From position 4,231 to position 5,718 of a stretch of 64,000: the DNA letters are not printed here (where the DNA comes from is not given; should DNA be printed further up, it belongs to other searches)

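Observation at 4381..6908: A two-gene cargo module (420-aa unknown plus 395-aa SEC-C / nuclease-like protein): candidate undescribed defence or toxin system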

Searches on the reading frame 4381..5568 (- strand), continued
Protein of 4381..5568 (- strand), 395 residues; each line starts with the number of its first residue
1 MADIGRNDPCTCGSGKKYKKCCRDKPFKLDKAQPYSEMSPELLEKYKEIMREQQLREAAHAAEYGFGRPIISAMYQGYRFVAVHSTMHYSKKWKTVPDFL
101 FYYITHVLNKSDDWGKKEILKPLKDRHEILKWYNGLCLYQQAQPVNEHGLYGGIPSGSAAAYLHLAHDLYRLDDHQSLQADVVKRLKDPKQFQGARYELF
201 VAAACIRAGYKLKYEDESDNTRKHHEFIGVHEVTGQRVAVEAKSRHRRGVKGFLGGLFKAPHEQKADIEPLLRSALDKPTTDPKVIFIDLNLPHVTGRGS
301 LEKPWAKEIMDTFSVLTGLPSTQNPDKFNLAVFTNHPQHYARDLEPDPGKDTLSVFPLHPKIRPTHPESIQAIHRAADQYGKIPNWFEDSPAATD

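Call 73: search_dna_similar(query=P0122, collection=plasmids, mode=protein, max_evalue=0.05, max_rows=60, rows=spread)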
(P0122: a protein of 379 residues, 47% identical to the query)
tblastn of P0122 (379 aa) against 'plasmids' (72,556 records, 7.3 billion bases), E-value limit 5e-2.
Records with a match: 478; places in all: 496; records where one place covers at least 80% of the query: 2.
Best place of each record, by identity: 95-99% 1; 90-95% 14; 80-90% 401; 60-80% 48; <60% 14.
By first word of the organism name: Klebsiella 209; Xanthomonas 111; Agrobacterium 23; Enterococcus 23; Bacillus 13; Aeromonas 10; Escherichia 8; Burkholderia 7; Clostridium 6; Azospirillum 6; and 35 more.
By predicted mobility (MOB-suite, as given by PLSDB): conjugative 308; non-mobilizable 123; mobilizable 47.
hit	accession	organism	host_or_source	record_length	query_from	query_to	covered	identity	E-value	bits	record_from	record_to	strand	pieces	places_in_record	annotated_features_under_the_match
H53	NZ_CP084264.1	Caballeronia sp. SL2Y3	Jalysus wickhami,Cell culture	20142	5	287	75%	41.8%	2e-57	208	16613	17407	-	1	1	hypothetical protein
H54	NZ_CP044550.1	Hydrogenophaga sp. BPS33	-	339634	4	165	43%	29.5%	1e-3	49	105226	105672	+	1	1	methyltransferase domain-containing protein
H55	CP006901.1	Clostridium botulinum Prevot_594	Isolate microbial culture,ham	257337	3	27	7%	80.0%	6e-4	50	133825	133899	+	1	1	SEC-C motif family protein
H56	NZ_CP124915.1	Enterococcus faecalis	Homo sapiens,urine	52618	1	25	7%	80.0%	4e-3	47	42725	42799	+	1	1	SEC-C metal-binding domain-containing protein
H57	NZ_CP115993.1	Enterococcus faecalis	faeces,pure culture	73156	1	25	7%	80.0%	4e-3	47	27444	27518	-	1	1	SEC-C metal-binding domain-containing protein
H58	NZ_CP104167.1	Candidatus Megaera polyxenophila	Cryptomonas gyropyrenoidosa SAG ...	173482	1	25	7%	76.0%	2e-3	48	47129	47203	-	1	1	none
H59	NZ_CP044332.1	Methylocystis parvus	-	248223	4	24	6%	90.5%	7e-4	49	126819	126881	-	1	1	UPF0149 family protein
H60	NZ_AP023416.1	Vescimonas fastidiosa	Homo sapiens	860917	2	24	6%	78.3%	3e-3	47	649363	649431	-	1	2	SEC-C metal-binding domain-containing protein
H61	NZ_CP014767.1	Pontibacter akesuensis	mixed culture,desert soil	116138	2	25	6%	75.0%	2e-2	45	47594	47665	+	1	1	NERD domain-containing protein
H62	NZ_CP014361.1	Methylomonas sp. DH-1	cell culture,waste sludge of a brewery ...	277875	5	25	6%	85.7%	4e-3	47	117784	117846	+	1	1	SEC-C metal-binding domain-containing protein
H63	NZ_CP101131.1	Bacillus sp. KRF7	Sebastes schlegelii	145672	7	25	5%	89.5%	1e-2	45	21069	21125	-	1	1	SEC-C metal-binding domain-containing protein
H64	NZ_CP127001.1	Klebsiella quasipneumoniae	mixed culture,retail markets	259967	7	25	5%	89.5%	3e-2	44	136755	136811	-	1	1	YecA family protein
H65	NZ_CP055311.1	Klebsiella grimontii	culture,Wastewater effluent sample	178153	7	25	5%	89.5%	3e-2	44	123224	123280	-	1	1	YecA family protein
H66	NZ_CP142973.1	Klebsiella pneumoniae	cell culture,seawater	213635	7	25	5%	89.5%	3e-2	44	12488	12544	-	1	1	YecA family protein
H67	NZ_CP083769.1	Klebsiella pneumoniae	Homo sapiens,throat swab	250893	7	25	5%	89.5%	3e-2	44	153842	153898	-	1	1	YecA family protein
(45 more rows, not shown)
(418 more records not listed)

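Call 87: find_homologous_proteins(query=L007:5998-6990:+)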
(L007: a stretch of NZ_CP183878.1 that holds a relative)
Query L007:5998-6990:+ (331 aa): 685 proteins with E <= 0.001 among 8000 candidates; the best 120 are listed.
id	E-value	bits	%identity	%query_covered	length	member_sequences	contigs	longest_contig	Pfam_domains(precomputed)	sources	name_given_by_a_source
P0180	1.6e-204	697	92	99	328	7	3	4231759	PF02810.22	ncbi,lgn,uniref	ncbi:SEC-C domain-containing protein [Psychrobacillus sp. FSL K6-2836]|uniref:YecA family protein n=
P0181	7.2e-204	695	92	99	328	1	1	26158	PF02810.22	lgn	-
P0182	1.6e-203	694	91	99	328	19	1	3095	PF02810.22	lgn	-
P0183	3.1e-203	693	91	99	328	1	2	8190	PF02810.22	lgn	-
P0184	4.8e-203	692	91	99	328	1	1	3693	PF02810.22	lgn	-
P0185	7.5e-201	685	91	99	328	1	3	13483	PF02810.22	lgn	-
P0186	1.4e-199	681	91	99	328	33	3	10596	PF02810.22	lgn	-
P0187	3.4e-196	669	89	99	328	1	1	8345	PF02810.22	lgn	-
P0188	3.5e-194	663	88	99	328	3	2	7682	PF02810.22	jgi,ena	-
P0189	1.7e-193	661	87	99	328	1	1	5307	PF02810.22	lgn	-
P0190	3.7e-193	660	87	99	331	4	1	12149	PF02810.22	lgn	-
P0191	2.6e-168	578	75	99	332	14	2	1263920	PF02810.22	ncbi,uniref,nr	ncbi:YecA family protein [Psychrobacillus lasiicapitis]|uniref:Metal-binding protein n=1 Tax=Psychro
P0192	1.2e-166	572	76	98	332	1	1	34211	PF02810.22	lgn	-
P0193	8.0e-166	570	77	98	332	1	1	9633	PF02810.22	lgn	-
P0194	4.9e-163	561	74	98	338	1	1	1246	PF02810.22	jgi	jgi:hypothetical protein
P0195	2.5e-161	555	73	98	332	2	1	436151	PF02810.22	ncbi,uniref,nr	ncbi:YecA family protein [Bacillus sp. FJAT-22090]|uniref:YecA family protein n=1 Tax=Bacillus sp. F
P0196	4.7e-161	554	73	98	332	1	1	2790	PF02810.22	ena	-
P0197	2.3e-160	552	72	99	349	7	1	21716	PF02810.22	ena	-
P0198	2.4e-160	552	73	98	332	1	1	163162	PF02810.22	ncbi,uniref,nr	ncbi:YecA family protein [Psychrobacillus vulpis]|uniref:Metal-binding protein n=1 Tax=Psychrobacill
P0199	2.9e-158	545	72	98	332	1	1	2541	PF02810.22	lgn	-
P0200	1.6e-157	542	72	98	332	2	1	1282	PF02810.22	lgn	-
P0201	1.0e-155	536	72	98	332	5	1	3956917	PF02810.22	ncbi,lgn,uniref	ncbi:SEC-C metal-binding domain-containing protein [Psychrobacillus sp. L4]|uniref:SEC-C metal-bindi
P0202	1.9e-155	536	71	98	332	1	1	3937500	PF02810.22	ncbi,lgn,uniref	ncbi:YecA family protein [Psychrobacillus sp. L3]|uniref:YecA family protein n=1 Tax=Psychrobacillus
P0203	8.6e-155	533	71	98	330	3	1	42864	PF02810.22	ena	-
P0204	1.7e-154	532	70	99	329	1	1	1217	PF02810.22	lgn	-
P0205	7.2e-154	530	70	98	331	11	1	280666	PF02810.22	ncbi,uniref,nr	ncbi:SEC-C domain-containing protein [Bacillus sp. Cr_A10]|uniref:YecA family protein n=1 Tax=Bacill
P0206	1.7e-151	523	69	98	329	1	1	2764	PF02810.22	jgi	-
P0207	1.8e-151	523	71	99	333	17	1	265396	PF02810.22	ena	-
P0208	7.9e-151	520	69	98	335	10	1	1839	PF02810.22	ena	-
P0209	3.9e-150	518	69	99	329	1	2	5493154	PF02810.22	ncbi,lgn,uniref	ncbi:YecA family protein [Bacillus sp. FSL K6-3431]|uniref:YecA family protein n=1 Tax=Bacillus sp. 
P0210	4.8e-149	515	68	98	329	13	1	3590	PF02810.22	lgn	-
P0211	5.3e-149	514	67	99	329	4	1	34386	PF02810.22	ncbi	-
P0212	3.1e-148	512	69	99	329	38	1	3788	PF02810.22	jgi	jgi:hypothetical protein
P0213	3.6e-148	512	69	98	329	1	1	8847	PF02810.22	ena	-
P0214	5.5e-148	511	68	99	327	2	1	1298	PF02810.22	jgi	jgi:hypothetical protein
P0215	7.8e-148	511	67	99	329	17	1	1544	PF02810.22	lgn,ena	-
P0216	1.7e-147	509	67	99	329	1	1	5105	PF02810.22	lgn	-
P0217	2.2e-147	509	69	98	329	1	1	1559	PF02810.22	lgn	-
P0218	2.8e-147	509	67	99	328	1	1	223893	PF02810.22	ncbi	-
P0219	3.4e-147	508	67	99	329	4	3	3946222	PF02810.22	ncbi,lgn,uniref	ncbi:SEC-C metal-binding domain-containing protein [Psychrobacillus sp. FSL W7-1457]|uniref:YecA fam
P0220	2.1e-146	506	67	99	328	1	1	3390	PF02810.22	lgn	-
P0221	2.4e-146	506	67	99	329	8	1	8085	PF02810.22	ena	-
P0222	5.9e-146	504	68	99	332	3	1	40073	PF02810.22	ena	-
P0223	6.6e-146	504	68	99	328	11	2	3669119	PF02810.22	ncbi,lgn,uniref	ncbi:SEC-C domain-containing protein [Sporosarcina sp. FSL K6-2383]|uniref:YecA family protein n=1 T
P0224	9.8e-146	504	67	99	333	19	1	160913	PF02810.22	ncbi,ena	-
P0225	4.2e-145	502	68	99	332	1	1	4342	PF02810.22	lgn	-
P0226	8.2e-145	501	65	99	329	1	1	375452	PF02810.22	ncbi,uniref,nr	ncbi:YecA family protein [Sporosarcina sp. G11-34]|uniref:YecA family protein n=1 Tax=Sporosarcina s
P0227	9.4e-145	500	68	99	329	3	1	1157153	PF02810.22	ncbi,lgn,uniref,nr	ncbi:SEC-C domain-containing protein [Lederbergia lenta]|uniref:SEC-C domain-containing protein n=1 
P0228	1.1e-144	500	66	99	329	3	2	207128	PF02810.22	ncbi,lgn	-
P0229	2.3e-144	499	68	98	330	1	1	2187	PF02810.22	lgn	-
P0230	3.8e-144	498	64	98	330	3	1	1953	PF02810.22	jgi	-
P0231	9.5e-143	494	66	98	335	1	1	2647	PF02810.22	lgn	-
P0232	1.2e-142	493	65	99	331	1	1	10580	PF02810.22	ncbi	-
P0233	1.6e-142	493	65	99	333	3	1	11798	PF02810.22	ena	-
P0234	2.7e-142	492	66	99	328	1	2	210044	PF02810.22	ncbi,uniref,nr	ncbi:YecA family protein [Sporosarcina beigongshangi]|uniref:YecA family protein n=1 Tax=Sporosarcin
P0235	3.6e-142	492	66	98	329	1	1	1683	PF02810.22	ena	-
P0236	1.3e-141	490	66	99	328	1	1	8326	PF02810.22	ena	-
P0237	6.0e-141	488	65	99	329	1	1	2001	PF02810.22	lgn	-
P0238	1.1e-140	487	64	99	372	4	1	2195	PF02810.22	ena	-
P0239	2.0e-140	486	64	98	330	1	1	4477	PF02810.22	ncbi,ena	-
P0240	3.3e-140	486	63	99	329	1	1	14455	PF02810.22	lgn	-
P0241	3.5e-140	485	65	98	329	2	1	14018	PF02810.22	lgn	-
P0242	1.6e-139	483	65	98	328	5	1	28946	PF02810.22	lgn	-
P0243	1.7e-139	483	62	98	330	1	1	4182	PF02810.22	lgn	-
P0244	7.8e-139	481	64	98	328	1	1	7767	PF02810.22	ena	-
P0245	1.7e-138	480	64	99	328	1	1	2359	PF02810.22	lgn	-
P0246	3.8e-138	479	64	99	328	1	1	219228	PF02810.22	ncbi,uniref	ncbi:YecA family protein [Sporosarcina sp. NPDC096371]|uniref:YecA family protein n=1 Tax=Sporosarci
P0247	4.3e-138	479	64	99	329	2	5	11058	PF02810.22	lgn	-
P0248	5.4e-138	478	62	99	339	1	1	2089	PF02810.22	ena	-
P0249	8.4e-138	478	64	99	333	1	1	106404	PF02810.22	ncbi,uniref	ncbi:SEC-C metal-binding domain-containing protein [Sporosarcina sp. 179-K 3D1 HS]|uniref:YecA famil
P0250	1.1e-137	477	63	99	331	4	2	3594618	PF02810.22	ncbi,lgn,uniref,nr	ncbi:YecA family protein [Bacillus sp. OxB-1]|uniref:YecA family protein n=1 Tax=Bacillus sp. (strai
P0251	3.4e-137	476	64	98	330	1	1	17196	PF02810.22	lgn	-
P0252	7.9e-137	474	63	98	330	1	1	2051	PF02810.22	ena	-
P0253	1.4e-136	474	63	99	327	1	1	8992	PF02810.22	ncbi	-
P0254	1.5e-135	470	61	99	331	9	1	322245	PF02810.22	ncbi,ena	-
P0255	5.3e-135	468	61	99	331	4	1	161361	PF02810.22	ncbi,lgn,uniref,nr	ncbi:SEC-C metal-binding domain-containing protein [Sporosarcina luteola]|uniref:YecA family protein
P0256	5.4e-135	468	61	99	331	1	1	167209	PF02810.22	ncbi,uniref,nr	ncbi:SEC-C domain-containing protein [Sporosarcina sp. ACRSL]|uniref:YecA family protein n=1 Tax=Spo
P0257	1.1e-134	467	62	98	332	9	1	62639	PF02810.22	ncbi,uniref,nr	ncbi:SEC-C domain-containing protein [Sporosarcina saromensis]|uniref:SEC-C domain-containing protei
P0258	1.7e-134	467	60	99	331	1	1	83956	PF02810.22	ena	-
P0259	2.3e-134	466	61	99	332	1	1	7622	PF02810.22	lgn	-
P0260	5.8e-134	465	62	99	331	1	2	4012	PF02810.22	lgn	-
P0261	5.0e-133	462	62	98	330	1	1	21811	PF02810.22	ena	-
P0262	1.1e-132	461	61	98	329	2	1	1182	PF02810.22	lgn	-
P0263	1.6e-132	460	62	98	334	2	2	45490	PF02810.22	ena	-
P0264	3.1e-132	459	59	99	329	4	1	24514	PF02810.22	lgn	-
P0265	4.9e-132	459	60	99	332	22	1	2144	PF02810.22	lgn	-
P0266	1.4e-131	457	61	99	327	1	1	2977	PF02810.22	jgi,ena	-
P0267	1.4e-131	457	61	98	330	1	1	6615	PF02810.22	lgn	-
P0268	2.3e-131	456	61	99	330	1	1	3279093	PF02810.22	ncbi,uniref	ncbi:YecA family protein [Sporosarcina sp. UB5]|uniref:YecA family protein n=1 Tax=Sporosarcina sp. 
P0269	8.3e-131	455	58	98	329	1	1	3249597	PF02810.22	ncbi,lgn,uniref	ncbi:SEC-C metal-binding domain-containing protein [Sporosarcina sp. FSL W8-0480]|uniref:YecA family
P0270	1.4e-130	454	61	98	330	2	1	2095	PF02810.22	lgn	-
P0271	2.9e-130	453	61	99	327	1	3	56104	PF02810.22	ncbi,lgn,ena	-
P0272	3.2e-130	453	60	100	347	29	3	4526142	PF02810.22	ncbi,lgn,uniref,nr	ncbi:YecA family protein [Viridibacillus arvi]|uniref:YecA family protein n=1 Tax=Viridibacillus arv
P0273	3.3e-130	453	61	99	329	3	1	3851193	PF02810.22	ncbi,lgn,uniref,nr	ncbi:SEC-C metal-binding domain-containing protein [Rummeliibacillus pycnus]|uniref:SEC-C metal-bind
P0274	4.5e-130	452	61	99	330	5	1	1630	PF02810.22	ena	-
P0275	2.7e-129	450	60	99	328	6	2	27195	PF02810.22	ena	-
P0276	9.2e-129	448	60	98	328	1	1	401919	PF02810.22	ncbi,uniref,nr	ncbi:SEC-C metal-binding domain-containing protein [Sporosarcina obsidiansis]|uniref:SEC-C metal-bin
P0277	3.0e-128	446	59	98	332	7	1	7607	PF02810.22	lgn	-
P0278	4.0e-128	446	59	99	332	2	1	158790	PF02810.22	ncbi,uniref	ncbi:SEC-C metal-binding domain-containing protein [Sporosarcina sp. 179-K 8C2 HS]|uniref:YecA famil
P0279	2.9e-127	443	59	98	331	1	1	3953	PF02810.22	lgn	-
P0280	5.2e-127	442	59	99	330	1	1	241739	PF02810.22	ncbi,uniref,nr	ncbi:SEC-C domain-containing protein [Viridibacillus sp. YIM B01967]|uniref:SEC-C domain-containing 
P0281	6.7e-127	442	59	98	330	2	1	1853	PF02810.22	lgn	-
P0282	1.6e-126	441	60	98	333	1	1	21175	PF02810.22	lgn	-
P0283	1.7e-126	440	58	100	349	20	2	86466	PF02810.22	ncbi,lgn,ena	-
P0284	4.2e-126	439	59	98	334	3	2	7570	PF02810.22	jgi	-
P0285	1.1e-125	438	59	99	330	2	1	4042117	PF02810.22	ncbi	ncbi:SEC-C metal-binding domain-containing protein [Rummeliibacillus sp. JY-2-4R]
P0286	1.9e-125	437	58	98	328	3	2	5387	PF02810.22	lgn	-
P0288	5.8e-125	435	60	98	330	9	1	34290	PF02810.22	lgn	-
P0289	3.3e-124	433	58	98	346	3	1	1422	PF02810.22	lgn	-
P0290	3.7e-124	433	57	99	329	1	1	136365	PF02810.22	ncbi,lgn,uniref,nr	ncbi:SEC-C metal-binding domain-containing protein [Sporosarcina limicola]|uniref:Metal-binding prot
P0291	5.5e-124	432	58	98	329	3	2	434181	PF02810.22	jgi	-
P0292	6.5e-124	432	60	98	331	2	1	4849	PF02810.22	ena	-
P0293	7.1e-124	432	59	98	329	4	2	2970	PF02810.22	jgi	-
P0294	4.0e-123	429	60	98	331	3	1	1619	PF02810.22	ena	-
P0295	1.1e-122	428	59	98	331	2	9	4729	PF02810.22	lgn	-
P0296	1.2e-122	428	59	98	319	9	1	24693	PF02810.22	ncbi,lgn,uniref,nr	ncbi:SEC-C metal-binding domain-containing protein [Sporosarcina aquimarina]|uniref:SEC-C metal-bind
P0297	1.8e-122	427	59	99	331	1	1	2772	PF02810.22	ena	-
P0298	5.0e-122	426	58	98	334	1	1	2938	PF02810.22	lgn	-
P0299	5.1e-122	426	60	98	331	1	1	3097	PF02810.22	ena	-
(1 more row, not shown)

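Call 89: search_protein_families(library=phrogs, proteins=[window:4381-5568:-], max_evalue=0.001)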
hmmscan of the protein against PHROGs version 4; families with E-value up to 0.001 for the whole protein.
window:4381-5568:- (395 aa): 1 family
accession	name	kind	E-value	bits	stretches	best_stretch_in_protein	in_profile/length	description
phrog_24700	-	unknown function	0.0002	22.5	1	5-22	202-219/221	-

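Call 91: search_protein_representatives(protein=window:4384-5388:-)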
Query: 335 residues. Proteins with E-value up to 0.001 (for the whole library): 1574; up to 1e-10: 1225; up to 1e-30: 459. The best 150 are listed.
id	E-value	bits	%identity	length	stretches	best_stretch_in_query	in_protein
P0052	2.4e-232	786.5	100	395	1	1-335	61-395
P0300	1.1e-88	314.2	48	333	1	3-329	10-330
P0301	3.1e-86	306.0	48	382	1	3-330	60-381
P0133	1.2e-84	300.8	48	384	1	1-329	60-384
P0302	2.0e-82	293.5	46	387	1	3-330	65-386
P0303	6.6e-80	285.2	51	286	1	8-275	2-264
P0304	6.3e-77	275.4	46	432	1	3-327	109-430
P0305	7.9e-76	271.8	45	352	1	4-328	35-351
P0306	1.2e-75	271.3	43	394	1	4-328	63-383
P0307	4.0e-75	269.5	47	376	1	3-329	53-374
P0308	2.2e-74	267.1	44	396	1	2-327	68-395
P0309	1.9e-72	260.7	43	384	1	3-328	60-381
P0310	2.2e-72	260.5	43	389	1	2-328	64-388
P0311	3.8e-72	259.7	41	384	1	2-329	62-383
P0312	9.5e-72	258.4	44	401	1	3-321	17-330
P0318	9.3e-68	245.3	44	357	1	3-328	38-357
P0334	1.7e-63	231.3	42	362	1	5-330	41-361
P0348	9.2e-61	222.3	40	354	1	3-329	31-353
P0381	7.2e-53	196.3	37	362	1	4-325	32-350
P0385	5.4e-52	193.5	37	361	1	3-327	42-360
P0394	4.6e-51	190.4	41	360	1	2-327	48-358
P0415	3.1e-48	181.1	41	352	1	2-283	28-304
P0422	5.7e-47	176.9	37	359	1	4-330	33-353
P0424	7.8e-47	176.5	40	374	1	3-294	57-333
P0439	2.4e-45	171.6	37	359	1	3-327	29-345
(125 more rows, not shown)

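Call 92: list_cluster_members(proteins=[P0422, P0439, P0394, P0385, P0381, P0334, P0318, P0348, P0305, P0415])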
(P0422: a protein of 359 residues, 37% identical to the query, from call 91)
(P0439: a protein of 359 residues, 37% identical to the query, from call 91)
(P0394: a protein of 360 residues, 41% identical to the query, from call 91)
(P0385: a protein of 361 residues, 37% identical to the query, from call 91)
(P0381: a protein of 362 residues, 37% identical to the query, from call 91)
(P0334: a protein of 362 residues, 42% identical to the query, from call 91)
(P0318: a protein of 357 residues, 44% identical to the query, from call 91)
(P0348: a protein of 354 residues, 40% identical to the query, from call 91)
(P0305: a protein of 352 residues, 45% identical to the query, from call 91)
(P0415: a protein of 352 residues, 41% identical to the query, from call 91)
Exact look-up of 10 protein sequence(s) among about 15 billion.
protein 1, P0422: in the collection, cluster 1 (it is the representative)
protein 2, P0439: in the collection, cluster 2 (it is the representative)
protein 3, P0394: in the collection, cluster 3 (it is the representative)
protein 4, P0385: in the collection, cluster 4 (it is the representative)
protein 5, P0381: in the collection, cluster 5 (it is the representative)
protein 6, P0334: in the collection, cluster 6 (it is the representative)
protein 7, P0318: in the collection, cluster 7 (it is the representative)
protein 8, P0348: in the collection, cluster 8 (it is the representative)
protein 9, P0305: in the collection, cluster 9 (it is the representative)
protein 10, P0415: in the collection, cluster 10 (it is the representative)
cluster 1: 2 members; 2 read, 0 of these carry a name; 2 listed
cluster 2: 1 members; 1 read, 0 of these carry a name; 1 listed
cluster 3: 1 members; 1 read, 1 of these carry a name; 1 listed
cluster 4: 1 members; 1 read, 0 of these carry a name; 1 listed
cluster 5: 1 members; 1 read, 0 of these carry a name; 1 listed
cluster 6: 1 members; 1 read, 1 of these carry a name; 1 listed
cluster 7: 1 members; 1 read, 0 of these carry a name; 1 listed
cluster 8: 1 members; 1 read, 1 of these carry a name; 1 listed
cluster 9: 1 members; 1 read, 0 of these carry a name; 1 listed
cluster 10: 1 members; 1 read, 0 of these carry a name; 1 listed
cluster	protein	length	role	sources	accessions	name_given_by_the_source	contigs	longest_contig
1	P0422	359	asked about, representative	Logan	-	-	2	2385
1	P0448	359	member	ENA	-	-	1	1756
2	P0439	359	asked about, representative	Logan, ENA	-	-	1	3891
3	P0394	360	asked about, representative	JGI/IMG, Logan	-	hypothetical protein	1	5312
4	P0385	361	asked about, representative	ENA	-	-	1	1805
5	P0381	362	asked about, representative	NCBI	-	-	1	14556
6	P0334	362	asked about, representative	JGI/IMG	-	hypothetical protein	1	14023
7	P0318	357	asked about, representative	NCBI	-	-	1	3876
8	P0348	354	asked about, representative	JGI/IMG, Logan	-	hypothetical protein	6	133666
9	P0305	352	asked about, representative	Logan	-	-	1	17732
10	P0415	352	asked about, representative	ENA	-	-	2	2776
